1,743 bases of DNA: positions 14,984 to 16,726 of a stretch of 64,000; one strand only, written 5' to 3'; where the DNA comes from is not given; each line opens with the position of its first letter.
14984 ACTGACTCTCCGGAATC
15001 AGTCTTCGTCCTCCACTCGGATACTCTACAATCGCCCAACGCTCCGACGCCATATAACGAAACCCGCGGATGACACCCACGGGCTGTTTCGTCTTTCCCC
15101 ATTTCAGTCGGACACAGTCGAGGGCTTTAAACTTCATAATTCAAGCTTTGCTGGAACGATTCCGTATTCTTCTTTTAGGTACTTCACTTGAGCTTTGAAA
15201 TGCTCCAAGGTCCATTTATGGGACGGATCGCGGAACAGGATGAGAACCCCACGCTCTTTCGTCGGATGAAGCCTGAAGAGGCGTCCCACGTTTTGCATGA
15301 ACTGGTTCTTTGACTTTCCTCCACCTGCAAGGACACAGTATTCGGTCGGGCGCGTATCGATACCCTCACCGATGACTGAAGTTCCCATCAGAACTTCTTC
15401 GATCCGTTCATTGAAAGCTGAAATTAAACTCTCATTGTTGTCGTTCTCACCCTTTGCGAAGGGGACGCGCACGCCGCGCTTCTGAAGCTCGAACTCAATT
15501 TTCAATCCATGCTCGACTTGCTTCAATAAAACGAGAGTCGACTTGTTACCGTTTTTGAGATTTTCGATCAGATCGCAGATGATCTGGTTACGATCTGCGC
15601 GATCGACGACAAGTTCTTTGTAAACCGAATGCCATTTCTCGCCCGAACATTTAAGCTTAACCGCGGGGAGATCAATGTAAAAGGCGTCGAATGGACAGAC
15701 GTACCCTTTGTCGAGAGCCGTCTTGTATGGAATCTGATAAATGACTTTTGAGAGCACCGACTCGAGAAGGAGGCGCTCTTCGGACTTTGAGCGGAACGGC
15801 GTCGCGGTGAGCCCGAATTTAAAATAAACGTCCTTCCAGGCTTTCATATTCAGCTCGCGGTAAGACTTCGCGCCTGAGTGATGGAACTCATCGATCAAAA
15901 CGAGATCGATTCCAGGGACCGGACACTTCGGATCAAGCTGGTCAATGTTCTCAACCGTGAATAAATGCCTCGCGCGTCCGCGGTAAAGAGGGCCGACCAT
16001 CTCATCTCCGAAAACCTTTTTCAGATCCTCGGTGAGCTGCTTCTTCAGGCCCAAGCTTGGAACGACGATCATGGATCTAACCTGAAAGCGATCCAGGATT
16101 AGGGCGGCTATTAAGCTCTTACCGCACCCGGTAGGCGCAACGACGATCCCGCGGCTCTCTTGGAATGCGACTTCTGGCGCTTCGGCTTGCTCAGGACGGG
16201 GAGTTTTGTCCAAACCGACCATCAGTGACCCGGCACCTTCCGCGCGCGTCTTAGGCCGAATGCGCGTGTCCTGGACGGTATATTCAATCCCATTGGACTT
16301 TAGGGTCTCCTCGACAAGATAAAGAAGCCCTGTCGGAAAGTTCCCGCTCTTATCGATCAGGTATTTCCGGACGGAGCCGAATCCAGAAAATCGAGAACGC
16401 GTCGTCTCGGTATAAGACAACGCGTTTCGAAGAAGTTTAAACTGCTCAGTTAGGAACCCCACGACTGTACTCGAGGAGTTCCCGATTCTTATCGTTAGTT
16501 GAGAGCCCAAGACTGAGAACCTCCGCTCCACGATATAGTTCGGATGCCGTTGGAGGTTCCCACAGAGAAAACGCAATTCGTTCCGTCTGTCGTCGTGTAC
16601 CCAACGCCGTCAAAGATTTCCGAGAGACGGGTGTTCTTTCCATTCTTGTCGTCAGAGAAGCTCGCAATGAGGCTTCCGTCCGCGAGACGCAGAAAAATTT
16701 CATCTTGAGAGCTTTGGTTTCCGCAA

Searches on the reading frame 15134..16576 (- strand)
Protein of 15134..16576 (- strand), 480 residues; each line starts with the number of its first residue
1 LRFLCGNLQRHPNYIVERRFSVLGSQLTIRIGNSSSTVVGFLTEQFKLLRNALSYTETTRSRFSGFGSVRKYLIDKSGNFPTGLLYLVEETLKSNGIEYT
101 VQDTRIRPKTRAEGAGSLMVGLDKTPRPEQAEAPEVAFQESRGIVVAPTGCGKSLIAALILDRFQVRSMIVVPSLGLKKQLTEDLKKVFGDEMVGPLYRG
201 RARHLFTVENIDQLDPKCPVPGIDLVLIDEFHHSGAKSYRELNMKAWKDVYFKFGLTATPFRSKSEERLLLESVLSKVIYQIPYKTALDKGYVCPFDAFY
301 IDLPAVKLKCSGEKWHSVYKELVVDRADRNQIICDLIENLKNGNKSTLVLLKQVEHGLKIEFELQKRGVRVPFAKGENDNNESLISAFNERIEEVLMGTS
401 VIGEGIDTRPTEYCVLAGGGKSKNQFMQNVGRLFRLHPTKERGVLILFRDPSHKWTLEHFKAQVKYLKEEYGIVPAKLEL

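Call 11: search_protein_families(library=pfam, proteins=[window:15134-16576:-], max_evalue=0.01)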
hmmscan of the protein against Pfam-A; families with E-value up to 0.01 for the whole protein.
window:15134-16576:- (480 aa): 5 families
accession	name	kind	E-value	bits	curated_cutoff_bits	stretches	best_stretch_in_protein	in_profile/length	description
PF04851.21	ResIII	-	9.2e-18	65.1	22.5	1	125-262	3-164/164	Type III restriction enzyme, res subunit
PF00271.37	Helicase_C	-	7.8e-08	33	23.5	1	330-436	3-109/110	Helicase conserved C-terminal domain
PF00270.35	DEAD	-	5.6e-07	29.9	26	1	128-250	2-145/167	DEAD/DEAH box helicase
PF13401.12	AAA_22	-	3.6e-05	24.5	27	1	141-242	6-104/130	AAA domain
PF18766.7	SWI2_SNF2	-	0.0017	18.5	26.7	0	225-295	121-187/221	SWI2/SNF2 ATPase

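Call 22: find_related_loci(query=window:15134-16462:-, collection=viral_contigs, flank=8000)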
Query window:15134-16462:- (442 aa) in viral_contigs; peptide patterns used: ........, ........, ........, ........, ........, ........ (x = any residue, [..] = any of these).
9 stretches matched a pattern, but none encodes a relative of the query by tblastn (E <= 1e-3).

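Call 29: find_homologous_proteins(query=window:15134-16462:-, max_evalue=1e-10)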
Query window:15134-16462:- (442 aa): 523 proteins with E <= 1e-10 among 8000 candidates; the best 120 are listed.
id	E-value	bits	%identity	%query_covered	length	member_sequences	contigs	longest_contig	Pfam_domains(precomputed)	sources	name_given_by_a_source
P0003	7.0e-296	999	100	100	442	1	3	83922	PF00270.36,PF00271.38,PF04851.22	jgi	jgi:superfamily II DNA or RNA helicase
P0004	1.1e-220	751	73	100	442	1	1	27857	PF00270.36,PF00271.38,PF04851.22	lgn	-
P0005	6.4e-177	607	63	100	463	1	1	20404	PF00270.36,PF13401.13,PF00271.38,PF04851.22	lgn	-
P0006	6.4e-175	600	61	99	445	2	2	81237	PF00270.36,PF00271.38,PF04851.22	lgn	-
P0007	1.5e-164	566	60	98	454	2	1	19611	PF00270.36,PF00271.38,PF04851.22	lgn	-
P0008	8.9e-159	547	57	100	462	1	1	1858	PF00270.36,PF00271.38,PF04851.22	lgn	-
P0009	9.0e-156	537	55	100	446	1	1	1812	PF00270.36,PF04851.22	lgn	-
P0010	1.6e-152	526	57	97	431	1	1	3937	PF00270.36,PF04851.22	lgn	-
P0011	9.7e-152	524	57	100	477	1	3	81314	PF00270.36,PF13604.13,PF00271.38,PF04851.22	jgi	jgi:superfamily II DNA or RNA helicase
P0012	2.6e-151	522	57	94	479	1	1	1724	PF00270.36,PF13401.13,PF04851.22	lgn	-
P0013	8.1e-151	521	56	100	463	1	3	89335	PF00270.36,PF13401.13,PF00271.38,PF04851.22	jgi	jgi:superfamily II DNA or RNA helicase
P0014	5.2e-150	518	55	100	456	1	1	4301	PF04851.22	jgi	jgi:superfamily II DNA or RNA helicase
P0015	3.6e-149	515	56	100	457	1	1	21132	PF00270.36,PF13401.13,PF04851.22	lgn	-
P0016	7.2e-149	514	55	100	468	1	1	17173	PF00270.36,PF00271.38,PF04851.22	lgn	-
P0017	9.8e-147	507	54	100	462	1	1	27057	PF00270.36,PF00271.38,PF04851.22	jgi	jgi:superfamily II DNA or RNA helicase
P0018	7.4e-144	498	52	100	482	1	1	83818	PF00270.36,PF00271.38,PF04851.22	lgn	-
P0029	6.9e-138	478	51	98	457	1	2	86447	PF00270.36,PF00271.38,PF04851.22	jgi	jgi:superfamily II DNA or RNA helicase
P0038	1.8e-134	467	55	93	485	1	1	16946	PF00270.36,PF00271.38,PF04851.22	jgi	jgi:superfamily II DNA or RNA helicase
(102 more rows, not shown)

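Call 30: find_encoding_contigs(protein=P0004, flank=8000, max_places=2)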
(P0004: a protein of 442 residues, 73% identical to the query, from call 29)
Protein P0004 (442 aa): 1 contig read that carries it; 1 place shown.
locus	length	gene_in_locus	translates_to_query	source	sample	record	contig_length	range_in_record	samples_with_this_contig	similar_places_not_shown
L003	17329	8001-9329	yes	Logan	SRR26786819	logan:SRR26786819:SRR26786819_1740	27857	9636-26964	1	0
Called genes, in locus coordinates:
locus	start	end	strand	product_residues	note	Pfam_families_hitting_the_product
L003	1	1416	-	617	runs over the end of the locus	PF13476:AAA_23, PF13558:SbcC_Walker_B (faint)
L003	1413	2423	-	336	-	-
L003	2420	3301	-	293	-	PF00154:RecA_N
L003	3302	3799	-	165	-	-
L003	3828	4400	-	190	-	-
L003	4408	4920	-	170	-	-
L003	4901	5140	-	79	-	-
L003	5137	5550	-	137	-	PF02082:Rrf2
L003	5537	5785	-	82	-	-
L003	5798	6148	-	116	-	-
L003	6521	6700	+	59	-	-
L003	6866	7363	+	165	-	-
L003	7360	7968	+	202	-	PF01391:Collagen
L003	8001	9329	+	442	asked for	PF00270:DEAD (faint), PF04851:ResIII, PF00271:Helicase_C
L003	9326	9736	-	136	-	PF18925:DUF5675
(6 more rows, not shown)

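Call 31: find_encoding_contigs(protein=P0006, flank=8000, max_places=2)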
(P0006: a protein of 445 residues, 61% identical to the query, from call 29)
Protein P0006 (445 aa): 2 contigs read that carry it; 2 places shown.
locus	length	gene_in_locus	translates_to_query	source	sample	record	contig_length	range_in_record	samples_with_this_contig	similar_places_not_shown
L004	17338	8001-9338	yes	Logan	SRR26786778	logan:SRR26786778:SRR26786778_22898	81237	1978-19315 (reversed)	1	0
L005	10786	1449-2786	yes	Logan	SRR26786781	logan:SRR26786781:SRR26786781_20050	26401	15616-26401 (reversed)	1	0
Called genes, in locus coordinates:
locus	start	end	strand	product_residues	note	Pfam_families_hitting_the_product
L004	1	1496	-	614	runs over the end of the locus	PF02463:SMC_N (weak), PF13476:AAA_23, PF13558:SbcC_Walker_B (weak)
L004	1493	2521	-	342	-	-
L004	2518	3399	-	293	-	PF00154:RecA_N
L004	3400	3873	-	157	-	-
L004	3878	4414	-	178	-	-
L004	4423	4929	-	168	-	-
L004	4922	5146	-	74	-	-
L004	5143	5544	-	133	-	PF02082:Rrf2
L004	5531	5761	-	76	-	-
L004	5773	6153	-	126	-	-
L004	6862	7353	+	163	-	-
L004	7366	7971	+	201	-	PF01391:Collagen (faint)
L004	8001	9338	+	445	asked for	PF00270:DEAD, PF04851:ResIII, PF00271:Helicase_C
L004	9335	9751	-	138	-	PF08291:Peptidase_M15_3 (weak), PF02557:VanY (weak)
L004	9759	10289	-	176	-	-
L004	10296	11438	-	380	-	-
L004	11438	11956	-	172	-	-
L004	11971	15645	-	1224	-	-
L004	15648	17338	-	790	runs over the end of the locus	PF00386:C1q (faint)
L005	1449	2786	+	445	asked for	PF00270:DEAD, PF04851:ResIII, PF00271:Helicase_C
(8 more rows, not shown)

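Call 32: find_encoding_contigs(protein=P0005, flank=8000, max_places=2)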
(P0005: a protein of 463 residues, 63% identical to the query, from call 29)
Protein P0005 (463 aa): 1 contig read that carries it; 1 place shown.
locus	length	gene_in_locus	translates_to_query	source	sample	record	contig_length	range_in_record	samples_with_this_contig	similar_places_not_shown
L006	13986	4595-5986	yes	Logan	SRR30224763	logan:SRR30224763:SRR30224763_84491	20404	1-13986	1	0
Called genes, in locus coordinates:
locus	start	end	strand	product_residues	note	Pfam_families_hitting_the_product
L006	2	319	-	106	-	?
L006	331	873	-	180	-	-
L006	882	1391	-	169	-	-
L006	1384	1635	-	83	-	-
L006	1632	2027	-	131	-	PF02082:Rrf2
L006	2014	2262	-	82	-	-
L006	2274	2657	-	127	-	-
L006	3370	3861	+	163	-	-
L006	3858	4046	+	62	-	-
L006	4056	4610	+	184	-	-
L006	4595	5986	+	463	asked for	PF04851:ResIII, PF00270:DEAD, PF13401:AAA_22 (faint), PF00271:Helicase_C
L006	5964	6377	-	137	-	PF18925:DUF5675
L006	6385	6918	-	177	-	-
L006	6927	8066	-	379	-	-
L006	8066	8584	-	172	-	-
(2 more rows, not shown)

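Call 39: find_related_loci(query=A2, collection=viral_contigs, flank=7000)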
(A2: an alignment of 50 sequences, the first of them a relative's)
Query A2 (442 aa) in viral_contigs; peptide patterns used: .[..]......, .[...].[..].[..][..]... (x = any residue, [..] = any of these).
599 stretches matched a pattern (row limit reached: there are more); 514 encode a relative of the query (tblastn E <= 1e-3); the best 80 are kept; 80 distinct loci.
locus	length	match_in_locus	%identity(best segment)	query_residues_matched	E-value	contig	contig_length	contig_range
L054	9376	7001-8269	49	2-442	4e-127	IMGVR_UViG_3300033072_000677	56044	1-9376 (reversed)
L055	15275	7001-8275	47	2-442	5e-120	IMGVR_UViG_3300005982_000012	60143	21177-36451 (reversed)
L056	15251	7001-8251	39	2-435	3e-99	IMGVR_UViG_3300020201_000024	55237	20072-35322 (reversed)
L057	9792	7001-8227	41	2-442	1e-97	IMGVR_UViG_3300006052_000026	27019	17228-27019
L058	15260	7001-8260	43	2-440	1e-96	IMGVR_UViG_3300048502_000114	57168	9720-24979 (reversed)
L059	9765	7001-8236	40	7-441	2e-95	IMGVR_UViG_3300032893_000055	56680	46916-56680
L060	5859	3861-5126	41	2-440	6e-94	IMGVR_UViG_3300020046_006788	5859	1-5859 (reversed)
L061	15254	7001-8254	38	2-442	1e-87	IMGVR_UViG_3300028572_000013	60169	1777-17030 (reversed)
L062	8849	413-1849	33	2-442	6e-78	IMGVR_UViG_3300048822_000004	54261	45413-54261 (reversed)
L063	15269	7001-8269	43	2-442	5e-105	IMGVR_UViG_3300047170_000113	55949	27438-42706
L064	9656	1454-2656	25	43-436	2e-33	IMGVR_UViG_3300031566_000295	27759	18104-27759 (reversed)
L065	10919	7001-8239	25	15-432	2e-31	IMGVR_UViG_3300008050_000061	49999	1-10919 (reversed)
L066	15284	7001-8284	24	36-432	2e-27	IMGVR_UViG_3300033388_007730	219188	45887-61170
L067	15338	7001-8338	27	6-439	2e-25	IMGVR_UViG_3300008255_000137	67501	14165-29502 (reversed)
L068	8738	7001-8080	28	70-410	3e-22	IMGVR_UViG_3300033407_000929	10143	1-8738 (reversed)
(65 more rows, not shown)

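Call 41: find_encoding_contigs(protein=P0007, flank=6000, max_places=2)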
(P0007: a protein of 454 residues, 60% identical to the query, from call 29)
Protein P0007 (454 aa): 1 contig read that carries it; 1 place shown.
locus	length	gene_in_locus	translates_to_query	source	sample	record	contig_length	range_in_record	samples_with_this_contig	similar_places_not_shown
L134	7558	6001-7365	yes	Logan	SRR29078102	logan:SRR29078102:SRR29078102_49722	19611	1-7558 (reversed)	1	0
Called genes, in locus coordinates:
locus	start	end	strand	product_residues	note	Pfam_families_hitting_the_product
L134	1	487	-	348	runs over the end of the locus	-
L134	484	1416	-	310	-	PF00154:RecA_N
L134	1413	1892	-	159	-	-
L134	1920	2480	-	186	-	-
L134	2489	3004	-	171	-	-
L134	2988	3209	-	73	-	-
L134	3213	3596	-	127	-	PF02082:Rrf2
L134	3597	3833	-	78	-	-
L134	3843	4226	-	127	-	-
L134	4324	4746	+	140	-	-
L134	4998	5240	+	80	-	-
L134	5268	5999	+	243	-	PF07691:PA14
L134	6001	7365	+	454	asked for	PF04851:ResIII, PF00270:DEAD (weak), PF00271:Helicase_C (weak)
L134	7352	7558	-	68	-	?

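Call 42: find_encoding_contigs(protein=P0011, flank=6000, max_places=2)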
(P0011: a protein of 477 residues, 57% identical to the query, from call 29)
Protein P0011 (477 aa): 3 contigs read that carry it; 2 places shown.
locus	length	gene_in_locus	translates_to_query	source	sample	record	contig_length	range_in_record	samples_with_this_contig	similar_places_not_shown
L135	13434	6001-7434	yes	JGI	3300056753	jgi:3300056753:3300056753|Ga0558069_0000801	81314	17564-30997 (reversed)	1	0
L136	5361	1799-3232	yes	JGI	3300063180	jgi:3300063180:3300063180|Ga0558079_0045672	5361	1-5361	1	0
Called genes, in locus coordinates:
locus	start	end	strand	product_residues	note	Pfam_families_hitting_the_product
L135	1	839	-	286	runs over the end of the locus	PF00154:RecA_N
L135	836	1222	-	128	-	-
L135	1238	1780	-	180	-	-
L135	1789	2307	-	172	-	-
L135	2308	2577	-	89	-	-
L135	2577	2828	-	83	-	-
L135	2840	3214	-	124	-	-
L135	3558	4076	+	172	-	-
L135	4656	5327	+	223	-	-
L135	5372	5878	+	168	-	-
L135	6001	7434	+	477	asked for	PF00270:DEAD, PF04851:ResIII, PF13604:AAA_30 (faint), PF00271:Helicase_C (weak)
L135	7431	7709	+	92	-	-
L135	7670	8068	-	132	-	PF08291:Peptidase_M15_3 (weak)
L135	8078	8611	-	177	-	-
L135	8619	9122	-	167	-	-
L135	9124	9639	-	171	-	-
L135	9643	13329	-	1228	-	-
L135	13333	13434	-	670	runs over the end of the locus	-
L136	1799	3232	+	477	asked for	PF00270:DEAD, PF04851:ResIII, PF13604:AAA_30 (faint), PF00271:Helicase_C (weak)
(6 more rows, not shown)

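Call 43: find_encoding_contigs(protein=P0013, flank=6000, max_places=2)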
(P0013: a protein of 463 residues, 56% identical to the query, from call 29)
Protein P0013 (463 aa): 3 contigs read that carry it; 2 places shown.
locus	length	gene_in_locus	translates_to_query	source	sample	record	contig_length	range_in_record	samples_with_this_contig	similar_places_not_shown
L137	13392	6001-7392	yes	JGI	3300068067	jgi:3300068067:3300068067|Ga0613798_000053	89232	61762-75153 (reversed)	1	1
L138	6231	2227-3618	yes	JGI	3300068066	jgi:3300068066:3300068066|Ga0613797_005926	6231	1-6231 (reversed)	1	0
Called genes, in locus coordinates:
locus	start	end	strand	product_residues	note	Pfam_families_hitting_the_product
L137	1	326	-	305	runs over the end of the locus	PF00154:RecA_N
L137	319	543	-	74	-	-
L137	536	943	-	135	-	PF02945:Endonuclease_7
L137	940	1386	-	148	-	-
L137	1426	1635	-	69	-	-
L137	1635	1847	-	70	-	-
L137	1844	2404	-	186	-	-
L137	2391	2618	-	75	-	-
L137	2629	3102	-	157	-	-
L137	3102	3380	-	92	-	-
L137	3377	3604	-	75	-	-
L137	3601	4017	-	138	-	PF02082:Rrf2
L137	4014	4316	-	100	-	-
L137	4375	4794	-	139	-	-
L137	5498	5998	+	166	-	-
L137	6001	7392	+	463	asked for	PF00270:DEAD, PF04851:ResIII, PF13401:AAA_22 (faint), PF00271:Helicase_C (weak)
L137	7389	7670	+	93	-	-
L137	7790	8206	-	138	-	-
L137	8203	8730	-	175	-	-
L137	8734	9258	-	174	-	-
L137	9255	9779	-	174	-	-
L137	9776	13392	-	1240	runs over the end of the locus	PF08450:SGL (faint)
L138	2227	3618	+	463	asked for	PF00270:DEAD, PF04851:ResIII, PF13401:AAA_22 (faint), PF00271:Helicase_C (weak)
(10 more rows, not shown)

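Call 44: find_encoding_contigs(protein=P0018, flank=6000, max_places=2)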
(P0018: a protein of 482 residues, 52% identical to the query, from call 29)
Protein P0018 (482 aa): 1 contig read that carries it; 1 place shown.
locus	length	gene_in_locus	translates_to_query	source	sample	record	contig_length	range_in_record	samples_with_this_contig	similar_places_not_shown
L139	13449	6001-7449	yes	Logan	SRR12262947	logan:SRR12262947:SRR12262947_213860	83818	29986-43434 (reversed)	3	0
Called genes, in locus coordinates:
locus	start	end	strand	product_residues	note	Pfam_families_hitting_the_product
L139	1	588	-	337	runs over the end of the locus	PF00149:Metallophos (weak)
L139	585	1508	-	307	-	PF00154:RecA_N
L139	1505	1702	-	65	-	PF00313:CSD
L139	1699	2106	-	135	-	PF02945:Endonuclease_7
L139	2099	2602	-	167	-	-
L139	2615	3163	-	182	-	-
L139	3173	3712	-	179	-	-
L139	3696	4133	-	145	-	PF02082:Rrf2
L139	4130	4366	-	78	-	-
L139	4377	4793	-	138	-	-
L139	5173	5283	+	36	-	-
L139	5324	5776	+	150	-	-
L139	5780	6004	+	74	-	-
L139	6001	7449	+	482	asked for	PF00270:DEAD, PF04851:ResIII, PF00271:Helicase_C (faint)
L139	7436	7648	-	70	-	-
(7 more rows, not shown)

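Call 49: search_dna_similar(query=window:15134-16462:-, collection=phages, mode=protein, max_rows=25)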
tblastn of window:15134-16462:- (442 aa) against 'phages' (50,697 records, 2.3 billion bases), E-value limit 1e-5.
Records with a match: 1463; places in all: 1497; records where one place covers at least 80% of the query: 304.
Best place of each record, by identity: <60% 1463.
By first word of the organism name: Staphylococcus 346; Bacillus 251; Synechococcus 120; Enterococcus 70; Acinetobacter 66; Aeromonas 59; Escherichia 57; Listeria 54; Mycobacterium 52; Lactobacillus 38; and 65 more.
By host as written in the record: - 197; Staphylococcus aureus 112; Listeria monocytogenes 43; Mycobacterium smegmatis mc2 155 33; Bacillus cereus 28; Staphylococcus sp. 27; Bacillus subtilis 26; Escherichia coli 25; and 438 more.
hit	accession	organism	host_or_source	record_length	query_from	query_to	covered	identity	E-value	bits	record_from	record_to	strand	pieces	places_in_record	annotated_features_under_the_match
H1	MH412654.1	Synechococcus phage S-T4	Synechococcus sp. WH 7803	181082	4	440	99%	25.3%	5e-14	81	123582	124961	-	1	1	DNA helicase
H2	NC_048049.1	Synechococcus phage S-T4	Synechococcus sp. WH 7803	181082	4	440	99%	25.3%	5e-14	81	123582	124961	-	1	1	DNA helicase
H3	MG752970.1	Ralstonia phage RsoM2USA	Ralstonia solanacearum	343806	1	441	100%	24.6%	3e-10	69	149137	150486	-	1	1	hypothetical protein (x2)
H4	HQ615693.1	Synechococcus phage S-CRM01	Synechococcus sp. LC16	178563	4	432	97%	25.1%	4e-19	96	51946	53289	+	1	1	uvsW: helicase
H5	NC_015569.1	Synechococcus phage S-CRM01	Synechococcus sp. LC16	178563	4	432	97%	25.1%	4e-19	96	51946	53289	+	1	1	uvsW: DNA helicase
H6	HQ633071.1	Synechococcus phage S-SKS1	Synechococcus sp. WH7803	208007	4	441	99%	24.4%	3e-13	78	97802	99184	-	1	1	UvsW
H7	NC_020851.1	Synechococcus phage S-SKS1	Synechococcus sp. WH7803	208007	4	441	99%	24.4%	3e-13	78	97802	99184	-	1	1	DNA helicase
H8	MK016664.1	Synechococcus phage S-B68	Synechococcus sp. WH 7803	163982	4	432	97%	24.6%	1e-12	76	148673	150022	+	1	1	RNA-DNA + DNA-DNA helicase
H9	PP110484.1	Synechococcus phage MA01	Synechococcus sp. MW02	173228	4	432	97%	24.3%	1e-14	82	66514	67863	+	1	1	RNA-DNA + DNA-DNA helicase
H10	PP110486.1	Synechococcus phage MC09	Synechococcus sp. MW02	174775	4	432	97%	24.3%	1e-14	82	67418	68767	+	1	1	RNA-DNA + DNA-DNA helicase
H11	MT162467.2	Synechococcus phage S-H34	Synechococcus sp. MW02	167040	4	432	97%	24.1%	3e-14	81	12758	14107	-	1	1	RNA-DNA + DNA-DNA helicase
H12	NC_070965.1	Synechococcus phage S-H34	Synechococcus sp. MW02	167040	4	432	97%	24.1%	3e-14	81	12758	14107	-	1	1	RNA-DNA + DNA-DNA helicase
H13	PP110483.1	Synechococcus phage MA10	Synechococcus sp. MW02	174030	4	432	97%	24.1%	4e-14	81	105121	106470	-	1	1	RNA-DNA + DNA-DNA helicase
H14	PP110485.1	Synechococcus phage ME01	Synechococcus sp. MW02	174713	4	432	97%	24.1%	4e-14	81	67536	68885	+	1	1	RNA-DNA + DNA-DNA helicase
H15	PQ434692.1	Stenotrophomonas phage ANB28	Stenotrophomonas maltophilia B28B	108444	10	431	95%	24.5%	5e-17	90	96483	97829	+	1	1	putative helicase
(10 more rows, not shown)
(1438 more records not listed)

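Call 86: find_encoding_contigs(protein=P0029, flank=4000, max_places=1)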
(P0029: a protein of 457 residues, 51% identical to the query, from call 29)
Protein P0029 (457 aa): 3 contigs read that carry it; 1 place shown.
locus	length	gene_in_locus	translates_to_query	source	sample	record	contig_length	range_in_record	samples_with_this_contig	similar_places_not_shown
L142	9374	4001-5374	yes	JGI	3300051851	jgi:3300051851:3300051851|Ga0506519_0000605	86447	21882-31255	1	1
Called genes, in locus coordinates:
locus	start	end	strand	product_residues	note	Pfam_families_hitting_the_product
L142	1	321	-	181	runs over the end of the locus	-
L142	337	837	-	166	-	-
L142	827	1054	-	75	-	-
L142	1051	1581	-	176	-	PF25109:HAD_PNKP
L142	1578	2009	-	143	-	PF02082:Rrf2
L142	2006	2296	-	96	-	-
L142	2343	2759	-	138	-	-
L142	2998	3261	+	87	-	-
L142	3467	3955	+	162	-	-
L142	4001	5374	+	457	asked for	PF00270:DEAD (weak), PF04851:ResIII, PF00271:Helicase_C (weak)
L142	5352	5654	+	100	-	-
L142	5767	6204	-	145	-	-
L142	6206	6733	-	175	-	-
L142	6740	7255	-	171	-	-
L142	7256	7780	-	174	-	-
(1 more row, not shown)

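Call 87: find_encoding_contigs(protein=P0038, flank=4000, max_places=1)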
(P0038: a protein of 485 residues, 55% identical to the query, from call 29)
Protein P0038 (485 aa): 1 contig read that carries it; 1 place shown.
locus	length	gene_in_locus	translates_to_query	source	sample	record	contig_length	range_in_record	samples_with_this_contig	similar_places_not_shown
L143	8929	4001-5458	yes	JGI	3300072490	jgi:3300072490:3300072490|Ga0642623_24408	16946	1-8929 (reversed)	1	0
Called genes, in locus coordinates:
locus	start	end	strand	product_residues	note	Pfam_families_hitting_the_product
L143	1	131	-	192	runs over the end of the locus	-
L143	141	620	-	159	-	-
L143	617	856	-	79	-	-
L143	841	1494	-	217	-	-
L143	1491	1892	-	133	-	PF02082:Rrf2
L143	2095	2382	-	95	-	-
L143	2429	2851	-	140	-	-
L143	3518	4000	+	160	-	-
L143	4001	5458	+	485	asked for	PF00270:DEAD (weak), PF04851:ResIII, PF00271:Helicase_C (weak)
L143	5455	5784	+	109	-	-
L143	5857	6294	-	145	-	-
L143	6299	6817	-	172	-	-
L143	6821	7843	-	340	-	-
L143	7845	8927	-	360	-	?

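Call 88: find_encoding_contigs(protein=P0017, flank=4000, max_places=1)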
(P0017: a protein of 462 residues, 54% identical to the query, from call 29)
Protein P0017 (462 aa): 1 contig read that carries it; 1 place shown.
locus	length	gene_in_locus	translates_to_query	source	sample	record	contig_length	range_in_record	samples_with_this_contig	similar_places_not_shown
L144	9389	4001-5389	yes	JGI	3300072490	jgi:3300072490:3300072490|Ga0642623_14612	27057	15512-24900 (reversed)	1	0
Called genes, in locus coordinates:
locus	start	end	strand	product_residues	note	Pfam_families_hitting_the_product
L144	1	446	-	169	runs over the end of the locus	-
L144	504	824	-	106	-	-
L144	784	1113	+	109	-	-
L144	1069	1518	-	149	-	-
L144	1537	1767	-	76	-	-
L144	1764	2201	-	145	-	PF02082:Rrf2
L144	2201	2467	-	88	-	-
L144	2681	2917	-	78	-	-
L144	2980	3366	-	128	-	-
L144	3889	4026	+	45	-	-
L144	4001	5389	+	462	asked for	PF00270:DEAD (weak), PF04851:ResIII, PF00271:Helicase_C (weak)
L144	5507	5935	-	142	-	PF00959:Phage_lysozyme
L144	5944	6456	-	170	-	-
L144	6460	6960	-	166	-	-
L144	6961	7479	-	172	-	-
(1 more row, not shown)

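Call 95: search_protein_families(library=pfam, proteins=[L004:6303-6710:+, L134:4324-4746:+, L135:3558-4076:+, L137:4845-5309:+, L143:2998-3336:+], max_evalue=1)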
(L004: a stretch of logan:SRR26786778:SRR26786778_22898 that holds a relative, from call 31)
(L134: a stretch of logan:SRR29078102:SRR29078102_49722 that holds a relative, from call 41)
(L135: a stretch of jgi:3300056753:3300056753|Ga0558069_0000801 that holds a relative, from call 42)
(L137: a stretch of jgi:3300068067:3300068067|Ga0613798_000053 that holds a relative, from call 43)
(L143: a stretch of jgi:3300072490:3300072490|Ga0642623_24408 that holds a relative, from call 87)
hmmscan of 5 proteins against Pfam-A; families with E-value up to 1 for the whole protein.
L004:6303-6710:+ (135 aa): 0 families

L134:4324-4746:+ (140 aa): 0 families

L135:3558-4076:+ (172 aa): 0 families

L137:4845-5309:+ (154 aa): 1 family
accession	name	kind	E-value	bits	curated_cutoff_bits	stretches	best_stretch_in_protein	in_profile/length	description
PF09197.16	Rap1-DNA-bind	-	0.13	13.4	22.4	1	94-146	49-69/108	Rap1, DNA-binding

L143:2998-3336:+ (112 aa): 0 families

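Call 96: search_protein_families(library=phrogs, proteins=[L004:6303-6710:+, L134:4324-4746:+, L135:3558-4076:+, L137:4845-5309:+, L143:2998-3336:+], max_evalue=1)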
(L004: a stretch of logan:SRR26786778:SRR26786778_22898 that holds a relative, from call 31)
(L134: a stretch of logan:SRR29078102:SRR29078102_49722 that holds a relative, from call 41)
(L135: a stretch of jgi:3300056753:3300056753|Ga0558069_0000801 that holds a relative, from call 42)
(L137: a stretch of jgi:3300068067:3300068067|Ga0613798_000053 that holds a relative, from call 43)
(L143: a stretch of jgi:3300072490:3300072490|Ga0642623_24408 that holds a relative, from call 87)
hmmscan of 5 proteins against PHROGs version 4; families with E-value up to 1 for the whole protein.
L004:6303-6710:+ (135 aa): 0 families

L134:4324-4746:+ (140 aa): 0 families

L135:3558-4076:+ (172 aa): 1 family
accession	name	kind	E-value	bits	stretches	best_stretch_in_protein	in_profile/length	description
phrog_19929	-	tail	0.11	11.5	1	57-99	315-357/761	tail fiber protein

L137:4845-5309:+ (154 aa): 0 families

L143:2998-3336:+ (112 aa): 0 families
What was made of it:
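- On Protein-coding gene: There is no Pfam or PHROG match for six versions (calls 95, 96).
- There is no family match (calls 11, 95, 96).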
